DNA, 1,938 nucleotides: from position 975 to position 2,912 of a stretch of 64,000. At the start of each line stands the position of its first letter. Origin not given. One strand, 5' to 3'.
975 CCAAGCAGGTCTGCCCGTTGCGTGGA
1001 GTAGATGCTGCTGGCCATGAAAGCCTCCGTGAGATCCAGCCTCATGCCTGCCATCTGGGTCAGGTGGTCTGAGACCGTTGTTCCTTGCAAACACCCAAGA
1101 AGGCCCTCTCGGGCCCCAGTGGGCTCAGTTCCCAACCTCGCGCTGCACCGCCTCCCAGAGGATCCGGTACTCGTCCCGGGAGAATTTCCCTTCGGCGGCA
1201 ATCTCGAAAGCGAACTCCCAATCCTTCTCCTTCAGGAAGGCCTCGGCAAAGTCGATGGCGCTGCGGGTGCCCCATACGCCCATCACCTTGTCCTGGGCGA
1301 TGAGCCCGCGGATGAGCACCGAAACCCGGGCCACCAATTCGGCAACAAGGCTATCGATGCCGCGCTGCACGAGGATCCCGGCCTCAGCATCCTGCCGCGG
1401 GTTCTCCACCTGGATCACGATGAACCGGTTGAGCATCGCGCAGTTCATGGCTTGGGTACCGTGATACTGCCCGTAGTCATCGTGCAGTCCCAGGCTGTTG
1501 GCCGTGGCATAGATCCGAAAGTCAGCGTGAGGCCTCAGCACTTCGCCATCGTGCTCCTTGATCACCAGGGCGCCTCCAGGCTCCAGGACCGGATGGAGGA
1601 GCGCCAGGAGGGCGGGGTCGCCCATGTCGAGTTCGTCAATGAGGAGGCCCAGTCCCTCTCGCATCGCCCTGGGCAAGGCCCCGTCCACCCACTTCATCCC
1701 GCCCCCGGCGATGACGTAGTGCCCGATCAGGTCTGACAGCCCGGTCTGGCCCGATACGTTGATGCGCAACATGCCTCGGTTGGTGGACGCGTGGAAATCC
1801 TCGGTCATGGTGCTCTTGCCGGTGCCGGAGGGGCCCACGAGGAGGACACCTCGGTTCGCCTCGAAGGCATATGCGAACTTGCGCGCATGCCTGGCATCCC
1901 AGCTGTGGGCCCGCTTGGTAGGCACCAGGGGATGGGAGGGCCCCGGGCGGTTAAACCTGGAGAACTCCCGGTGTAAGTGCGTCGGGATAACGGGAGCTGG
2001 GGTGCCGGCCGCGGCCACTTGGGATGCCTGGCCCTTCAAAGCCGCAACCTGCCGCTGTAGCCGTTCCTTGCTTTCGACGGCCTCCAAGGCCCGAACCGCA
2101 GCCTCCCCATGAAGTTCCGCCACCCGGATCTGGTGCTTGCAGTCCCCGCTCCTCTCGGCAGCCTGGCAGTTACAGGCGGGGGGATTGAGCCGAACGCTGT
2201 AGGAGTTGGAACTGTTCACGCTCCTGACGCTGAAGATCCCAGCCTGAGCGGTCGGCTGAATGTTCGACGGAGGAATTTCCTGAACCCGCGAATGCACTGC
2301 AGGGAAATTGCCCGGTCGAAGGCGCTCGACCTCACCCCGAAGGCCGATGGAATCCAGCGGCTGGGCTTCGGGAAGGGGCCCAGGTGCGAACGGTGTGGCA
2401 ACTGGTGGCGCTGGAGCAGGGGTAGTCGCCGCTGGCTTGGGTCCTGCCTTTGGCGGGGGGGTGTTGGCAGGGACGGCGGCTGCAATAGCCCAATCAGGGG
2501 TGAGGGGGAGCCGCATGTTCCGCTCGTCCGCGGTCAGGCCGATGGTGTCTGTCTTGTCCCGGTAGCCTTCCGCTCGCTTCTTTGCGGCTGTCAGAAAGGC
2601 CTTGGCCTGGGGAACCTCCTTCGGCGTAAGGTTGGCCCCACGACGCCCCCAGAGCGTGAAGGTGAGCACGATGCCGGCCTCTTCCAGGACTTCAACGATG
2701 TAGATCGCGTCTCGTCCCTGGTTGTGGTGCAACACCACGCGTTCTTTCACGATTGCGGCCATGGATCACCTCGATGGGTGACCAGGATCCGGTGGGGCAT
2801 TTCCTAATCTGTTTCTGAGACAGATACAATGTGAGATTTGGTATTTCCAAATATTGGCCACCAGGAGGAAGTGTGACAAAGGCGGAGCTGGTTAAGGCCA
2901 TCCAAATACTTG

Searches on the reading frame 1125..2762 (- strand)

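Call 28: search_protein_families(library=pfam, proteins=[window:1125-2762:-], max_evalue=0.01)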
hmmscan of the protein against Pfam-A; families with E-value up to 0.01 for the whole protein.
window:1125-2762:- (545 aa): 6 families
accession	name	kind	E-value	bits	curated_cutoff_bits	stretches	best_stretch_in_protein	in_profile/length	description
PF07728.20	AAA_5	-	1.3e-19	71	22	1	305-425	1-125/139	AAA domain (dynein-related subfamily)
PF13191.12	AAA_16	-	0.00041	21.3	32.6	1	304-330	25-51/167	AAA ATPase domain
PF13401.12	AAA_22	-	0.0006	20.6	27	1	306-348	8-53/130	AAA domain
PF12775.13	AAA_7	-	0.001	19.1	25.8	1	299-340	29-73/181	P-loop containing dynein motor region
PF00004.35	AAA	-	0.0012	19.7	21.2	1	306-379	1-67/131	ATPase family associated with various cellular activities (AAA)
PF13555.12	AAA_29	-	0.0085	16.3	27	0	301-319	20-38/61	P-loop containing region of AAA domain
